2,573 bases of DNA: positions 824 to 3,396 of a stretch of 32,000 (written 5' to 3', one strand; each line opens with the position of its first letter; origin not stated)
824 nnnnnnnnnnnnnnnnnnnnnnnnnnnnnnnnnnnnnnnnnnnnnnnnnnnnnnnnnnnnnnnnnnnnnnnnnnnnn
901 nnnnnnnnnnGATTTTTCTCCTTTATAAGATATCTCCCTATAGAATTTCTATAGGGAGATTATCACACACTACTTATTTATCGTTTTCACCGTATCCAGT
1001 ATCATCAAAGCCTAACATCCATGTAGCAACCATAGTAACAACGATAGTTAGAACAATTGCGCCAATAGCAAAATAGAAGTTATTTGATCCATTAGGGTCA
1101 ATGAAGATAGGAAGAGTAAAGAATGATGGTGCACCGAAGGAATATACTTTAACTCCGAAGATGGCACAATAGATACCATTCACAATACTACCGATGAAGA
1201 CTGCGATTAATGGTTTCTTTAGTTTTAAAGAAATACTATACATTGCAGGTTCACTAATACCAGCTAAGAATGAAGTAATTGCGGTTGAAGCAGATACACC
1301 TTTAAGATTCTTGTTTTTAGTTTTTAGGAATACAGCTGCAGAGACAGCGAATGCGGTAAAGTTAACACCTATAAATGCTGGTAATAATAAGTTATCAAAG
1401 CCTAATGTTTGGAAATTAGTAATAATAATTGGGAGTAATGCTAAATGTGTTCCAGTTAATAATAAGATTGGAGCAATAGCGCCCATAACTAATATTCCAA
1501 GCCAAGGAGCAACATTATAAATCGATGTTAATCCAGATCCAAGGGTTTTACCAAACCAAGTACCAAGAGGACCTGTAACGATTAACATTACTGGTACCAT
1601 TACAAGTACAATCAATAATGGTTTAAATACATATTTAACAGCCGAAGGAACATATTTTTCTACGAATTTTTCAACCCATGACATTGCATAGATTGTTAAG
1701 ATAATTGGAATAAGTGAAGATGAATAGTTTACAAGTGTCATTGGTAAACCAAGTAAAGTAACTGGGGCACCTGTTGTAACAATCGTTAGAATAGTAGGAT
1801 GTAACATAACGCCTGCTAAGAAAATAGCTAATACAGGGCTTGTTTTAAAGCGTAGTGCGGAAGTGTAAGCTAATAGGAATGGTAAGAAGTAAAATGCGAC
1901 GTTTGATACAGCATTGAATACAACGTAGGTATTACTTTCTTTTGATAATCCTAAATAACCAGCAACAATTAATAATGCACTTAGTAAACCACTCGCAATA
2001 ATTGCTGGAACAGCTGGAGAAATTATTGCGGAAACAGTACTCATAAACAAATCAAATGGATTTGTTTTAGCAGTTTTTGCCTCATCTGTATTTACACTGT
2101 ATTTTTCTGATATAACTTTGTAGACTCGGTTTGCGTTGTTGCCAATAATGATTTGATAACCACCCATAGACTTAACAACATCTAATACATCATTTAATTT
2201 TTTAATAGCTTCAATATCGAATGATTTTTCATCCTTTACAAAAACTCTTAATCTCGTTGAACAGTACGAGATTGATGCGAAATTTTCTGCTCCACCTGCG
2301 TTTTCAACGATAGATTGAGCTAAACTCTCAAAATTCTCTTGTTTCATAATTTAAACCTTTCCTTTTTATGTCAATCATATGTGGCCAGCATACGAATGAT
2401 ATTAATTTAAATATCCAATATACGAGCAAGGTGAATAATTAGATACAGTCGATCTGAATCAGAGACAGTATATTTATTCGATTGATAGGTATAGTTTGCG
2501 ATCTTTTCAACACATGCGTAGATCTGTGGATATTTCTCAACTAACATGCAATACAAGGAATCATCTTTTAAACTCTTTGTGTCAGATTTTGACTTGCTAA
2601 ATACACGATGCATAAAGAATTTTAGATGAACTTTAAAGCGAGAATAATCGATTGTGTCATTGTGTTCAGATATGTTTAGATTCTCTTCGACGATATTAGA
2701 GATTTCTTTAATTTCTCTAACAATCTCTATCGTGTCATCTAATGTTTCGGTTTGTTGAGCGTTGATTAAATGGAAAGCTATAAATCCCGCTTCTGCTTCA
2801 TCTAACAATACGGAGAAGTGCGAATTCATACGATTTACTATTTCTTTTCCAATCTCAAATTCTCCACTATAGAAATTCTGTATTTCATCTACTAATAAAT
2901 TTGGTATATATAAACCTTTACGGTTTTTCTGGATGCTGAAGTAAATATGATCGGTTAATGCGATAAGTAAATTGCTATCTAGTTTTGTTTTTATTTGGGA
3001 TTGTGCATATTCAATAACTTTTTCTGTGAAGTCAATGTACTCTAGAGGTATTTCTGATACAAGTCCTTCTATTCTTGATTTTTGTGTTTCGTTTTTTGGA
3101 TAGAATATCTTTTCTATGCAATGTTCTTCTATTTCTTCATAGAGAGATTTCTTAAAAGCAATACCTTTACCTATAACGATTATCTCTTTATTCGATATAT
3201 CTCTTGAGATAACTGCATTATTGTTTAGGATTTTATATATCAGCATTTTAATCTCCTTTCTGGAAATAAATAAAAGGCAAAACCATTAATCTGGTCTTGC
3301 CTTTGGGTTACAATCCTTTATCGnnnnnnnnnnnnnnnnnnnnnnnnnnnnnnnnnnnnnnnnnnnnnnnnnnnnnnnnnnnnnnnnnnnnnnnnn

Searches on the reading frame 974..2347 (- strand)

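Call 6: search_protein_families(library=pfam, proteins=[window:974-2347:-], max_evalue=0.001)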
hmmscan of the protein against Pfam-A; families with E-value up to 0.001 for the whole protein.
window:974-2347:- (457 aa): 2 families
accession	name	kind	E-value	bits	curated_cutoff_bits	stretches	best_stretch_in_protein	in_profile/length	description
PF02378.23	PTS_EIIC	-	7.1e-33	114.5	30.7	1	107-386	2-318/319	Phosphotransferase system, EIIC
PF00367.25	PTS_EIIB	-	5.2e-09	35.8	27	1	12-41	2-31/34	phosphotransferase system, EIIB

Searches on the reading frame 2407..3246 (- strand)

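Call 6: search_protein_families(library=pfam, proteins=[window:2407-3246:-], max_evalue=0.001)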
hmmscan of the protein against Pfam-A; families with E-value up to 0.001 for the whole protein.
window:2407-3246:- (279 aa): 2 families
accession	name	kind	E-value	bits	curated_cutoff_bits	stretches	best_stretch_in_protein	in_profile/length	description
PF00874.25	PRD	-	7.7e-28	97.1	23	2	75-163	1-90/90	PRD domain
PF03123.20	CAT_RBD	-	1.5e-19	70.1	25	1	1-56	1-56/57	CAT RNA binding domain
